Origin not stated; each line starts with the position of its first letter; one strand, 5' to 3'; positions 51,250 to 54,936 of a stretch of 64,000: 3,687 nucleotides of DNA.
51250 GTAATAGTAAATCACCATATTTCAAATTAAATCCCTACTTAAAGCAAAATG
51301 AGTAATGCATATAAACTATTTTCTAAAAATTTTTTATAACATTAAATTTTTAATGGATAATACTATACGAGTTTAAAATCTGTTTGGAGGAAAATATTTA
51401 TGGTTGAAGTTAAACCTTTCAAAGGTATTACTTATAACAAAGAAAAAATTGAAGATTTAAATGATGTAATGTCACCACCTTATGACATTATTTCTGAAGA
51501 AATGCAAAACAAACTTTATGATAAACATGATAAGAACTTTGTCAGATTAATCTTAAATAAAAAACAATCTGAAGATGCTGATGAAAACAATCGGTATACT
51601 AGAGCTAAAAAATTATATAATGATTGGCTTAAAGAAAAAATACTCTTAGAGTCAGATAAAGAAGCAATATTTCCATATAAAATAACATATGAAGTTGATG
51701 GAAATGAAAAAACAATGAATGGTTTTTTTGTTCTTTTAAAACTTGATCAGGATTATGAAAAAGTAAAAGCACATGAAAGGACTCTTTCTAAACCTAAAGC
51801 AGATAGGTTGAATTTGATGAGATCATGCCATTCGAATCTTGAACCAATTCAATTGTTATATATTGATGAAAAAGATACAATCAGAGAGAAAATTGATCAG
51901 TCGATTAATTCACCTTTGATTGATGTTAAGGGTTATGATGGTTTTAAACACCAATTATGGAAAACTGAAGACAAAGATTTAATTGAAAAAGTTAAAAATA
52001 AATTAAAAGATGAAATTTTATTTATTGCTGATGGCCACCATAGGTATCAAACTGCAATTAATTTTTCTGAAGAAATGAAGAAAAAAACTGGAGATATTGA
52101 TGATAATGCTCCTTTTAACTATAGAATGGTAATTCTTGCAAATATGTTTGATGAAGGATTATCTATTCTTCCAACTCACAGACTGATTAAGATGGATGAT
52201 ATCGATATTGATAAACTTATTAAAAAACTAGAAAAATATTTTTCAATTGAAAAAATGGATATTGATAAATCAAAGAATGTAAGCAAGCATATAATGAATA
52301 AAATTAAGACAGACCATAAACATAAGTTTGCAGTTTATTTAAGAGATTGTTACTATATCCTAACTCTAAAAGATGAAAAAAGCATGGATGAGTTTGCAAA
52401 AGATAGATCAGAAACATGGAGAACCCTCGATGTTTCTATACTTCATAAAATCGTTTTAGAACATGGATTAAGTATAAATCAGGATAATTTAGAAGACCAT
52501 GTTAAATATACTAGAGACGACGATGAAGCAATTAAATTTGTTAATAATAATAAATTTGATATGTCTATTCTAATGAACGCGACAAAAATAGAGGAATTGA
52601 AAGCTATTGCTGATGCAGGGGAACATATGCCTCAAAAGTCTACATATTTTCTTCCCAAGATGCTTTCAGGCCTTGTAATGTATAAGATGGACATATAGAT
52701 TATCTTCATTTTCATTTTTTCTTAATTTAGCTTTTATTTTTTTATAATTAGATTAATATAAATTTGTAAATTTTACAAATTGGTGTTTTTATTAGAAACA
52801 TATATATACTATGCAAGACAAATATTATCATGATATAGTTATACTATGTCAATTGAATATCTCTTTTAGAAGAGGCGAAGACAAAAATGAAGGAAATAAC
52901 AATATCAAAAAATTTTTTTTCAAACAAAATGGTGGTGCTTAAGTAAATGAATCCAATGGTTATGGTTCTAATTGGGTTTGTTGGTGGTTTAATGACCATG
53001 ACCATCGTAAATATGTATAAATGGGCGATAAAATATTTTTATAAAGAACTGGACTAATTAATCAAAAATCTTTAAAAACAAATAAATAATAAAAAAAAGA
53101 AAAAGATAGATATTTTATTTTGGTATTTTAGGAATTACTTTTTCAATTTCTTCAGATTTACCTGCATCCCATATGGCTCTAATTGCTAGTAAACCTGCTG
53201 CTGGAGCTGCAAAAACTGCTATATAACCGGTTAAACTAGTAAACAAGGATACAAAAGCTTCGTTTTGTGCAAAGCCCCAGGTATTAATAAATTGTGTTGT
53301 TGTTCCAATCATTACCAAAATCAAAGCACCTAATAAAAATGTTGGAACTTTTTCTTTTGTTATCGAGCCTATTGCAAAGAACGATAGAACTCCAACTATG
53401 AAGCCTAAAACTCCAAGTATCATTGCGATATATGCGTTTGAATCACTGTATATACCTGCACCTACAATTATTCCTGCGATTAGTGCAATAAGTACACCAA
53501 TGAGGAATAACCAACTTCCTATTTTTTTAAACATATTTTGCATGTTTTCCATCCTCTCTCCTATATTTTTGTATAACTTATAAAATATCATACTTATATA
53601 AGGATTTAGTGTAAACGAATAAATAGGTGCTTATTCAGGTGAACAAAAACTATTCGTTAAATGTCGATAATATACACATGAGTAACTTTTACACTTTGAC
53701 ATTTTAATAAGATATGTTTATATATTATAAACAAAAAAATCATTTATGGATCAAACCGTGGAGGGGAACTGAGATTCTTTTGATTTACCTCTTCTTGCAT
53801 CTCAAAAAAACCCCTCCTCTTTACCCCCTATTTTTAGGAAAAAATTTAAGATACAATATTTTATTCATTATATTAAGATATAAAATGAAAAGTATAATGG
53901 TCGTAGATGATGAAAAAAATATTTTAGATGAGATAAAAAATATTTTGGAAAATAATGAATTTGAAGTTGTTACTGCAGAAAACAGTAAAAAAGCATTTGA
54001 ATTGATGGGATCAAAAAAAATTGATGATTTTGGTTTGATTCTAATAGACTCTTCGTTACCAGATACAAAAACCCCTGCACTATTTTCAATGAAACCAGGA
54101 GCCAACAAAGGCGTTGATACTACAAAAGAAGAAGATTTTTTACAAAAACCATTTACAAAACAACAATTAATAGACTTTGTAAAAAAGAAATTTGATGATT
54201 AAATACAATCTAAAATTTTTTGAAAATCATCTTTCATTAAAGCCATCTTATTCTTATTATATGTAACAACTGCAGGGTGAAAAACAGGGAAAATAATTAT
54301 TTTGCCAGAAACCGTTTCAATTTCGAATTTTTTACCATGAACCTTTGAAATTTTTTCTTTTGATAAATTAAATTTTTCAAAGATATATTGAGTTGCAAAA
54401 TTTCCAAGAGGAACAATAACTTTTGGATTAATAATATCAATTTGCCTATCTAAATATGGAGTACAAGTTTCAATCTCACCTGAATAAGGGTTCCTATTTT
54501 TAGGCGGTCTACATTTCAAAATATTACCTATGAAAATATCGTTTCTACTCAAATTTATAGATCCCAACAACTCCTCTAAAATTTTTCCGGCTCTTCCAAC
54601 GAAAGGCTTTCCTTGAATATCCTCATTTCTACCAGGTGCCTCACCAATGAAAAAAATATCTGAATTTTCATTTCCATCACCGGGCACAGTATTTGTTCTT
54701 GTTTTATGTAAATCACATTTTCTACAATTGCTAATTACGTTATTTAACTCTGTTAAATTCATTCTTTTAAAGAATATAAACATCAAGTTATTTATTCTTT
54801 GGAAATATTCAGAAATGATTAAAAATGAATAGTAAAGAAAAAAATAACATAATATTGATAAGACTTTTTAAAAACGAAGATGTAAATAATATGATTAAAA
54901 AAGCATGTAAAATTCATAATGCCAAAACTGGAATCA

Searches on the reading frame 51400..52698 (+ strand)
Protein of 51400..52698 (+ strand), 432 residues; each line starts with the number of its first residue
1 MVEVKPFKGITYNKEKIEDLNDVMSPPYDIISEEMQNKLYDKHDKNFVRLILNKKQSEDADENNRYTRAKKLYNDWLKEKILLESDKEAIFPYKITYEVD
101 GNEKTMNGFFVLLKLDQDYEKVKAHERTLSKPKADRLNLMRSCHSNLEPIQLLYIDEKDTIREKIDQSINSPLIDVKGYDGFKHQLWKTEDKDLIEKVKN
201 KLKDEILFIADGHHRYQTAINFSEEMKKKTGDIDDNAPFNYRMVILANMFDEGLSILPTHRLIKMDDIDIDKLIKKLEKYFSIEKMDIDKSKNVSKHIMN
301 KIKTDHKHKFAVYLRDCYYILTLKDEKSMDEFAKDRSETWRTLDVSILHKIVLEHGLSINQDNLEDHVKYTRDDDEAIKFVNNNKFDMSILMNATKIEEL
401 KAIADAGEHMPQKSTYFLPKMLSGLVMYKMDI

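Call 91: search_protein_families(library=pfam, proteins=[window:51400-52698:+], max_evalue=0.000001)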
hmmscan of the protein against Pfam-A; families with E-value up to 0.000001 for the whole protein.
window:51400-52698:+ (432 aa): 1 family
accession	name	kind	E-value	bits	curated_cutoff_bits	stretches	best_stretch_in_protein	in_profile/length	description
PF06245.16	DUF1015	-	2.3e-87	293.4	25.8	1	4-346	1-325/325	Protein of unknown function (DUF1015)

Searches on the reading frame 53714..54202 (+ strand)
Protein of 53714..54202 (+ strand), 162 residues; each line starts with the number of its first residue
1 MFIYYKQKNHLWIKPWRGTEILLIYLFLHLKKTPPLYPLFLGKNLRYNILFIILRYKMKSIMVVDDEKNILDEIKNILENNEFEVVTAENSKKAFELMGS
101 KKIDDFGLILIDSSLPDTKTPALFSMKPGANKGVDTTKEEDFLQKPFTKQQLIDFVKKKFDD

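Call 91: search_protein_families(library=pfam, proteins=[window:53714-54202:+], max_evalue=0.000001)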
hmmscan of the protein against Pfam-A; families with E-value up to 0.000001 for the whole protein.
window:53714-54202:+ (162 aa): 1 family
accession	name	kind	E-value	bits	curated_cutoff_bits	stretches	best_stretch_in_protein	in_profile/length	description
PF00072.30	Response_reg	-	9.4e-11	42.3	30.2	1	61-118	1-55/111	Response regulator receiver domain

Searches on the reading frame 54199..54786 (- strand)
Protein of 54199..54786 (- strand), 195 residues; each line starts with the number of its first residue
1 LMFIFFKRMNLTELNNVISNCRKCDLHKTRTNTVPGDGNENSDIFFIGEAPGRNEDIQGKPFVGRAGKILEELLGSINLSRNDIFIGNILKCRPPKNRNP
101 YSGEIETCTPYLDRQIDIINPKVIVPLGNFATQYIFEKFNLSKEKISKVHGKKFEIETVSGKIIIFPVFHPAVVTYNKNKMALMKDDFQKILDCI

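Call 91: search_protein_families(library=pfam, proteins=[window:54199-54786:-], max_evalue=0.000001)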
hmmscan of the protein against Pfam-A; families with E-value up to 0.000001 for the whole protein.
window:54199-54786:- (195 aa): 1 family
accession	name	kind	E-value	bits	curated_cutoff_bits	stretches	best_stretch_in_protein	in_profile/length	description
PF03167.25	UDG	-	1.9e-35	122.5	24.3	1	35-191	1-136/141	Uracil DNA glycosylase superfamily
